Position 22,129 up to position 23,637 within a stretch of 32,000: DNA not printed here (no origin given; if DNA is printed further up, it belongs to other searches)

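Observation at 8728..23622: Apparently intact casposon inserted at the 3' end of tRNA-Leu(GAG)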

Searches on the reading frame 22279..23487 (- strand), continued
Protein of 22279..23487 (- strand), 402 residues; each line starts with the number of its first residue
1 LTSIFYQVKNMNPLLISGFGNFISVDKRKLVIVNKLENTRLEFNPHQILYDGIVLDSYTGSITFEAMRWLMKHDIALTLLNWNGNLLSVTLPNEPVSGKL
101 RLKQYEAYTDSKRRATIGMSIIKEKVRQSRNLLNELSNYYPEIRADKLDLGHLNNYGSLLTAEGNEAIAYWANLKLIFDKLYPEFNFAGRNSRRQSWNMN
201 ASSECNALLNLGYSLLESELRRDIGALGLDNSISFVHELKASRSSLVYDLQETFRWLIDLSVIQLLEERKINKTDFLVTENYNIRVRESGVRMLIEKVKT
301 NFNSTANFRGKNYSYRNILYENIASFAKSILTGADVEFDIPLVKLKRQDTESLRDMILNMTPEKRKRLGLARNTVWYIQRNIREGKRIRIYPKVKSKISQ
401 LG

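Call 33: find_related_loci(query=A1, collection=genome_contigs, flank=10000)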
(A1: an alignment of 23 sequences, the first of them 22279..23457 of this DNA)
Query A1 (392 aa) in genome_contigs; peptide patterns used: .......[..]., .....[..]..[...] (x = any residue, [..] = any of these).
89 stretches matched a pattern; 71 encode a relative of the query (tblastn E <= 1e-3); 69 distinct loci.
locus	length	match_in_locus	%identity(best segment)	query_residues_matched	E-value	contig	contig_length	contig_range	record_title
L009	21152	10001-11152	69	1-384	0e+0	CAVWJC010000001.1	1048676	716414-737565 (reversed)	MAG: uncultured Candidatus Micrarchaeota archaeon isolate MFD05512.bin.2.41 genome assembly, contig: contig_10084, whole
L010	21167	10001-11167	58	1-390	4e-151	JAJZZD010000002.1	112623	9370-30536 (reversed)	MAG: Candidatus Micrarchaeota archaeon isolate TL1-5.bin98 NODE_101_length_112623_cov_1.843354, whole genome shotgun seq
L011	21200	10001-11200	55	1-389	4e-144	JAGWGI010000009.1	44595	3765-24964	MAG: Candidatus Micrarchaeota archaeon isolate REEA36 REEA36-150_792, whole genome shotgun sequence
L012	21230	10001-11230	53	1-389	5e-132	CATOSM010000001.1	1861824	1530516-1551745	MAG: uncultured Candidatus Nitrosopumilus sp. isolate 29923d23-9274-4d90-ac20-21b5014b58ae genome assembly, contig: cont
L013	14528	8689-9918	52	1-389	8e-131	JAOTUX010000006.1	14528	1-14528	MAG: Nitrosopumilus sp. isolate 13_May_SF_Bin26 13_May_SF_Bin26_scaffold_1893_c2, whole genome shotgun sequence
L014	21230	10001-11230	51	1-389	4e-129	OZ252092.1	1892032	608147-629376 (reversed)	MAG: Nitrosopumilus sp. isolate 1ff4eb3d-b9ef-4315-8156-e0ce16ae0cce genome assembly, chromosome: 1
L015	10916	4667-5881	50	1-390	3e-129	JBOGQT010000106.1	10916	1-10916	MAG: Nitrosotalea sp. isolate TC-S_metawrap_bin.228 k127_158610, whole genome shotgun sequence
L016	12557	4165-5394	51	1-389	6e-129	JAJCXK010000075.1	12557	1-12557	MAG: Nitrosopumilus sp. isolate OFTM383 OFTM383_74, whole genome shotgun sequence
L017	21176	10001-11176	49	1-383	1e-128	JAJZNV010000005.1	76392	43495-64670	MAG: Nanoarchaeota archaeon isolate MAS4.bin37 NODE_183_length_76392_cov_49.593509, whole genome shotgun sequence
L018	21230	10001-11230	50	1-389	3e-128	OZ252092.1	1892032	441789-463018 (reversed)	MAG: Nitrosopumilus sp. isolate 1ff4eb3d-b9ef-4315-8156-e0ce16ae0cce genome assembly, chromosome: 1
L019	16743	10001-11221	50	1-388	2e-128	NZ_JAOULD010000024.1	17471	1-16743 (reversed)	MAG: Nitrosopumilus sp. isolate 8_1_Jan_SF_Bin66 8_1_Jan_SF_Bin66_scaffold_1395_c1, whole genome shotgun sequence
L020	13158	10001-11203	52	1-389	3e-128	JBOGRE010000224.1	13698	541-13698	MAG: Nitrosarchaeum sp. isolate H1-B1_metabat2.bin.78 k127_610921, whole genome shotgun sequence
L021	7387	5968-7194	51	1-388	1e-127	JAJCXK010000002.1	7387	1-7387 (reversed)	MAG: Nitrosopumilus sp. isolate OFTM383 OFTM383_1, whole genome shotgun sequence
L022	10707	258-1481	50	1-388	2e-127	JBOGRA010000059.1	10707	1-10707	MAG: Nitrosotalea sp. isolate SE1508_metabat2.bin.14 NODE_1526_length_10707_cov_1.889698, whole genome shotgun sequence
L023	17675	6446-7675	50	1-389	3e-127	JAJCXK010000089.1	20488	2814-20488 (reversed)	MAG: Nitrosopumilus sp. isolate OFTM383 OFTM383_88, whole genome shotgun sequence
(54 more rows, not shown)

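Call 101: find_related_loci(query=window:22279-23457:-, collection=viral_contigs, flank=10000)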
Query window:22279-23457:- (392 aa) in viral_contigs; peptide patterns used: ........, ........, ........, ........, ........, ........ (x = any residue, [..] = any of these).
6 stretches matched a pattern, but none encodes a relative of the query by tblastn (E <= 1e-3).

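Call 104: find_encoding_contigs(protein=P0104, flank=10000, max_places=2)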
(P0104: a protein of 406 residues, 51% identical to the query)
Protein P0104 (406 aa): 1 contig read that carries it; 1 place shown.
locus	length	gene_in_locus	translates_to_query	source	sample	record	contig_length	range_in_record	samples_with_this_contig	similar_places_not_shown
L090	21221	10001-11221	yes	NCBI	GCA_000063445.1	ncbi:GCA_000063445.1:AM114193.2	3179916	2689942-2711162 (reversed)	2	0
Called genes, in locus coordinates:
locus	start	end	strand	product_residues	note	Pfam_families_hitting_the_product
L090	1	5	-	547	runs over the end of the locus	PF00989:PAS (faint), PF08447:PAS_3, PF08448:PAS_4 (weak), PF13188:PAS_8 (weak), PF13426:PAS_9, PF02518:HATPase_c, PF13581:HATPase_c_2 (faint)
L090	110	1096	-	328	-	PF01040:UbiA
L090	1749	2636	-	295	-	-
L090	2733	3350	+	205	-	PF01428:zf-AN1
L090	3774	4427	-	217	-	-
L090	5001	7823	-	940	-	-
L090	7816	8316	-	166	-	-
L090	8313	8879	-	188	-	-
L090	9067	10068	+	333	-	-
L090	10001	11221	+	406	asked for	PF01867:Cas_Cas1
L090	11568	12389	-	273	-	-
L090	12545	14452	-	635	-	PF13289:SIR2_2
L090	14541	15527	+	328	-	PF05598:DUF772, PF01609:DDE_Tnp_1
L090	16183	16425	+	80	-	PF04070:DUF378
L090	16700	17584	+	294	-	-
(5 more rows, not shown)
